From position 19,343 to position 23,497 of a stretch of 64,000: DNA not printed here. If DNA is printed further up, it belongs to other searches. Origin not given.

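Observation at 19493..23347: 1284-aa orphan protein with a highly charged coiled-coil N-terminus and a single C-terminal membrane anchor, converging on the pilin operon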

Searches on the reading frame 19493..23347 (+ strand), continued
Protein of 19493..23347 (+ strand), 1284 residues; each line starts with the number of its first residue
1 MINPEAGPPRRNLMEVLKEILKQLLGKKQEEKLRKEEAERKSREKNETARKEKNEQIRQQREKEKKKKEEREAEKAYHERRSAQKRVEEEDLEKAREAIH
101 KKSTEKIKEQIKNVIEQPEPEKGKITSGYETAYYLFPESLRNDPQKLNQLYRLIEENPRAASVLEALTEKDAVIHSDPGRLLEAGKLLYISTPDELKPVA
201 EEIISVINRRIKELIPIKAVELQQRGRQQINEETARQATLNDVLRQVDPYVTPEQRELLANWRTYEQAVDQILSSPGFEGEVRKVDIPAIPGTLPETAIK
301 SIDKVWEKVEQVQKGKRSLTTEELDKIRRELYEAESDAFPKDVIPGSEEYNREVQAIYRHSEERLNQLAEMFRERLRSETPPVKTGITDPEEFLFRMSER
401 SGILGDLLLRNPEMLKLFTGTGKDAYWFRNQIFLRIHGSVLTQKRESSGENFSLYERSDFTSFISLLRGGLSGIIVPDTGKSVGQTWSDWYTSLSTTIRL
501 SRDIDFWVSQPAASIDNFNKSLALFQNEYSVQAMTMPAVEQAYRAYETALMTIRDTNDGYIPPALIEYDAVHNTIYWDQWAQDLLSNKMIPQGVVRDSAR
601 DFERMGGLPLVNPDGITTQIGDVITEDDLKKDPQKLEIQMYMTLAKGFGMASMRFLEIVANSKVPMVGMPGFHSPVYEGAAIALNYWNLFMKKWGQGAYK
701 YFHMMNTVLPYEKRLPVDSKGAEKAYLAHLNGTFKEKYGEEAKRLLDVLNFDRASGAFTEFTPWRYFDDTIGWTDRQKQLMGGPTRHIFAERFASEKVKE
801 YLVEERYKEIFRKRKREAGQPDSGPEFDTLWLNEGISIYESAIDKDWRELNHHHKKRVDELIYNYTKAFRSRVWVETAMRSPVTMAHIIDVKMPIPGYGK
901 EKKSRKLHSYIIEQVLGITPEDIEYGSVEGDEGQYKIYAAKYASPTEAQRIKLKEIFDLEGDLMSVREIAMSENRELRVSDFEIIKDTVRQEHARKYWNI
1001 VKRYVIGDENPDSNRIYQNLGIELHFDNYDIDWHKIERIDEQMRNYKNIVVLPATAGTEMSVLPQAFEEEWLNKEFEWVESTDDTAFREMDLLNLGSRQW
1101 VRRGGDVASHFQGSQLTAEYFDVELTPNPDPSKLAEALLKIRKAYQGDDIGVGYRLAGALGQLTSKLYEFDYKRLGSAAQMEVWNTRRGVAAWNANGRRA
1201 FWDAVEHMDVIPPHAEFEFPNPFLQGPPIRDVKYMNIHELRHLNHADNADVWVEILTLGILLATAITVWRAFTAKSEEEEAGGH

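Call 62: list_cluster_members(proteins=[P0030, P0031, P0035, P0037, P0041, P0048, P0060, P0066, P0077, P0089])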
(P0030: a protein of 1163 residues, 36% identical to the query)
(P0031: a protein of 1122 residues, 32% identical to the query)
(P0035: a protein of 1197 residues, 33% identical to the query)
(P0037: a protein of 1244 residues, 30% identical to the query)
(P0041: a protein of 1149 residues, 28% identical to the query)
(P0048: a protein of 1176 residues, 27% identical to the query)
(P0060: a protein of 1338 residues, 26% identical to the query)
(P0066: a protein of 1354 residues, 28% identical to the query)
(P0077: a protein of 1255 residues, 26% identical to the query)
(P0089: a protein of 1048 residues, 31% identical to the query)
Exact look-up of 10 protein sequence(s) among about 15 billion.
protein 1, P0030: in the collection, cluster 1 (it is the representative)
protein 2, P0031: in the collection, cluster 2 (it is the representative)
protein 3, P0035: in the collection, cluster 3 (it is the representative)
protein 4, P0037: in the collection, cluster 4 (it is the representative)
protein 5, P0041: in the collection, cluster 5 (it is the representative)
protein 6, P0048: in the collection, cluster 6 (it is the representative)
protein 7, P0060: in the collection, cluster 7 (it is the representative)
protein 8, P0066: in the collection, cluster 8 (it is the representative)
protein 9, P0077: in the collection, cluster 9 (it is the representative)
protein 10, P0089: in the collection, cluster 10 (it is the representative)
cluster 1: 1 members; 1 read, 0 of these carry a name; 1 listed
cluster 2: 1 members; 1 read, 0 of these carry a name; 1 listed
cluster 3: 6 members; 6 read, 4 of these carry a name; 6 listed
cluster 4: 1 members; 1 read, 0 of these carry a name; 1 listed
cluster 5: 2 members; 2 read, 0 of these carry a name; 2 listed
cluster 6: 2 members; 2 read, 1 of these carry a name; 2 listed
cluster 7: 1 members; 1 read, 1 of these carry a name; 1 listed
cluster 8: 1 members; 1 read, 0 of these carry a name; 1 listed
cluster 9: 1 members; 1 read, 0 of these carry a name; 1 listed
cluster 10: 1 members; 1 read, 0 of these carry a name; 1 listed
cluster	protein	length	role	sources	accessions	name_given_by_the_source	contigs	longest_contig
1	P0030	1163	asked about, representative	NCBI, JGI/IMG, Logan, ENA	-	-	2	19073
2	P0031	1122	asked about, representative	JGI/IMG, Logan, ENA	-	-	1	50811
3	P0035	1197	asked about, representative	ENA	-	-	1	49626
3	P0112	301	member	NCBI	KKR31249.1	MAG: hypothetical protein UT63_C0077G0001, partial [Candidatus Gottesmanbacteria ...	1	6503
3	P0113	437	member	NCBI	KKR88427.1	MAG: hypothetical protein UU37_C0003G0001, partial [Candidatus Gottesmanbacteria ...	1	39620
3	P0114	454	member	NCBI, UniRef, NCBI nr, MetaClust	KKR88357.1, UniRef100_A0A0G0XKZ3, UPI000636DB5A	MAG: hypothetical protein UU37_C0005G0003 [Candidatus Gottesmanbacteria bacterium ... | Uncharacterized protein n=2 Tax=Candidatus Gottesmaniibacteriota TaxID=1752720 ... | status=active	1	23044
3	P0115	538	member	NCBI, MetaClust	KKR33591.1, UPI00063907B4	MAG: hypothetical protein UT63_C0014G0014, partial [Candidatus Gottesmanbacteria ... | status=active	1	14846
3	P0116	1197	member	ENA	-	-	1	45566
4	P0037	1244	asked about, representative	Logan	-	-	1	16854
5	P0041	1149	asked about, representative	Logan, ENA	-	-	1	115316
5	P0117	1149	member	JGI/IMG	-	-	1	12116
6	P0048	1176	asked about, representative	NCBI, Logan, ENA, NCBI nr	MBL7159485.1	hypothetical protein ISS85_03345 [Candidatus Microgenomates bacterium] | hypothetical protein [Candidatus Microgenomates bacterium]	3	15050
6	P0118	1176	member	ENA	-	-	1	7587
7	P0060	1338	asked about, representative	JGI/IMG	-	hypothetical protein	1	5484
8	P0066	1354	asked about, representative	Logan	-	-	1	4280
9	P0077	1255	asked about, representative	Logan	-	-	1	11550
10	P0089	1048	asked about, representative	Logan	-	-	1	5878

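Call 63: find_encoding_contigs(protein=P0094, flank=8000, max_places=1)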
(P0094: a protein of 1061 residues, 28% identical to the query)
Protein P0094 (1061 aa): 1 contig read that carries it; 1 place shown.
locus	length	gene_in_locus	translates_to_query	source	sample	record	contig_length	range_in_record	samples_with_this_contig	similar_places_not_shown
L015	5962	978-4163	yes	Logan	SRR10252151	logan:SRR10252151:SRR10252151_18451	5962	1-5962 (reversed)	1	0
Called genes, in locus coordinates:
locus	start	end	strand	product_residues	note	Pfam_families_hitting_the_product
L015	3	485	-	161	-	?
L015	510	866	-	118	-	PF05635:23S_rRNA_IVP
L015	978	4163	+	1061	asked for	-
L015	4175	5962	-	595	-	?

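Call 64: find_encoding_contigs(protein=P0090, flank=8000, max_places=1)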
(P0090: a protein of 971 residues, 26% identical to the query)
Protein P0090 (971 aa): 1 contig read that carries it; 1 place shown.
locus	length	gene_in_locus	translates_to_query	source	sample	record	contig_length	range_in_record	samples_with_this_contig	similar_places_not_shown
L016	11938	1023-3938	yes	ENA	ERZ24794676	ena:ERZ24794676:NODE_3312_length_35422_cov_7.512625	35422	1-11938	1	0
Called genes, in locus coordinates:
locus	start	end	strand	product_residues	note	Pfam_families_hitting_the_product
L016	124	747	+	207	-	-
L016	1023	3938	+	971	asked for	-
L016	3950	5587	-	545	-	-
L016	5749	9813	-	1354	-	-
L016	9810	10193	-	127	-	PF18895:T4SS_pilin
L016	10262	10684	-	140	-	PF18895:T4SS_pilin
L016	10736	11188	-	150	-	PF18895:T4SS_pilin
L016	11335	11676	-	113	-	PF18895:T4SS_pilin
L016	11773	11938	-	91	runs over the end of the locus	PF18895:T4SS_pilin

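Call 65: find_encoding_contigs(protein=P0098, flank=8000, max_places=1)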
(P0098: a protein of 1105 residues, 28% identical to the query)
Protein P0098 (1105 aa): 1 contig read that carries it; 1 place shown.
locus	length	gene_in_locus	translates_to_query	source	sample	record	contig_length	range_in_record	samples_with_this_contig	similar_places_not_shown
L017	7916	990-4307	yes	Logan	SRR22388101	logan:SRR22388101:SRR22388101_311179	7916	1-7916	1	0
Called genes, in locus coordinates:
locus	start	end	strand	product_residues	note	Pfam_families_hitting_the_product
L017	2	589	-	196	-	?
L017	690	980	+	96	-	-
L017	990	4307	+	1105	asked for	-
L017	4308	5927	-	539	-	-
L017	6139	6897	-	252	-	-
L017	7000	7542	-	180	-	PF01936:NYN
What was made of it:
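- One remote locus (L017) has the pair without adjacent pilins (call 65). Pilins are missing beside it in L017 (call 65), and in L016 a 1354-aa gene intervenes (call 64).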

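Call 71: search_protein_families(library=phrogs, proteins=[P0001, P0030, P0041, P0077, P0090, P0094], max_evalue=0.01)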
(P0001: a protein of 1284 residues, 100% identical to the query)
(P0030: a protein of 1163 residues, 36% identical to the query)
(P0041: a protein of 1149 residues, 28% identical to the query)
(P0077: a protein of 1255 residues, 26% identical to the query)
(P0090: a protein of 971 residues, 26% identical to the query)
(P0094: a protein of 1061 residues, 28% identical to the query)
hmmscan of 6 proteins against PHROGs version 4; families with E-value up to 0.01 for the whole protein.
P0001 (1284 aa): 0 families

P0030 (1163 aa): 0 families

P0041 (1149 aa): 0 families

P0077 (1255 aa): 0 families

P0090 (971 aa): 0 families

P0094 (1061 aa): 0 families

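Call 72: search_protein_families(library=padloc, proteins=[P0001, P0030, P0041, P0077, P0090, P0094], max_evalue=0.01)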
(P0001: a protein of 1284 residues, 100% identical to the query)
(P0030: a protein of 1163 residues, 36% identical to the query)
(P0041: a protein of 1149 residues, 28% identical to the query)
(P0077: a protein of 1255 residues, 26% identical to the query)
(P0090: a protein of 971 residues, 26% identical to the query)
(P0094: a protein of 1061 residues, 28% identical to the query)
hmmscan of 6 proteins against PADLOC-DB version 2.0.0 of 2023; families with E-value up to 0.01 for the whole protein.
P0001 (1284 aa): 0 families

P0030 (1163 aa): 0 families

P0041 (1149 aa): 0 families

P0077 (1255 aa): 0 families

P0090 (971 aa): 0 families

P0094 (1061 aa): 0 families

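Call 92: search_protein_families(library=ncbifam, proteins=[P0030, P0041, P0077, P0090, P0094, P0048, P0066, L016:5752-9813:-], max_evalue=0.1)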
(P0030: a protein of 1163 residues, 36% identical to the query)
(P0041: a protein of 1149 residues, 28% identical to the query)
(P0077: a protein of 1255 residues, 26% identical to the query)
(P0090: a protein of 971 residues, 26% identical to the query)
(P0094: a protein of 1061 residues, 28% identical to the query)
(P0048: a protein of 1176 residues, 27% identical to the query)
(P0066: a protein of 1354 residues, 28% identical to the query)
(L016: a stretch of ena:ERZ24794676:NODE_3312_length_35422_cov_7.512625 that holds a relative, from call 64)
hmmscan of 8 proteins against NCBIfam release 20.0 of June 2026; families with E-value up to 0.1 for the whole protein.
P0030 (1163 aa): 0 families

P0041 (1149 aa): 1 family
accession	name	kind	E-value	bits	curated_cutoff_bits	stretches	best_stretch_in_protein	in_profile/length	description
TIGR02568.1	LcrE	equivalog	0.072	12.8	89.5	0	43-161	40-159/241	type III secretion system gatekeeper subunit SctW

P0077 (1255 aa): 0 families

P0090 (971 aa): 1 family
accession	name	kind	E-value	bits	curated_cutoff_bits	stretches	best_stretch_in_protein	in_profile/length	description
NF049869.1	SigS_reg_SroA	equivalog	0.012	15.6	80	1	657-715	7-62/65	sigS mRNA-stabilizing protein SroA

P0094 (1061 aa): 0 families

P0048 (1176 aa): 0 families

P0066 (1354 aa): 1 family
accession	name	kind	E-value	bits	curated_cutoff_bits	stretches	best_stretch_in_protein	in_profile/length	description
NF010180.0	PRK13659.1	equivalog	0.048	13.8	129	0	1055-1112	30-84/114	DUF1283 family protein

L016:5752-9813:- (1354 aa): 1 family
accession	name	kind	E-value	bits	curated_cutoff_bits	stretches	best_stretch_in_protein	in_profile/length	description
NF006382.0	PRK08624.1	equivalog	0.07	12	440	0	433-510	88-167/373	hypothetical protein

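Call 95: find_related_loci(query=A7, collection=metagenome_contigs, flank=7000)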
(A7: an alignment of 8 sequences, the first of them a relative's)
Query A7 (1149 aa) in metagenome_contigs; peptide patterns used: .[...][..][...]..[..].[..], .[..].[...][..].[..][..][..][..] (x = any residue, [..] = any of these).
99 stretches matched a pattern; 8 encode a relative of the query (tblastn E <= 1e-3); 7 distinct loci.
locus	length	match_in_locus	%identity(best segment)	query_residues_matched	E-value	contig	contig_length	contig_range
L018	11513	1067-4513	100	1-1149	0e+0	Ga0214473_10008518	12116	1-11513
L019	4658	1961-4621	56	229-1127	0e+0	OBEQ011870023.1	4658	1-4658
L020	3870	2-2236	59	389-1147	0e+0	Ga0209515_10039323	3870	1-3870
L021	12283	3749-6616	32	249-1147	3e-138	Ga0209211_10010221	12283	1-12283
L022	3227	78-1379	53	710-1129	3e-139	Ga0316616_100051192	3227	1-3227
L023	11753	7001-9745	31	341-1127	6e-124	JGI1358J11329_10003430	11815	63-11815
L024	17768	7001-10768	32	40-1147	4e-123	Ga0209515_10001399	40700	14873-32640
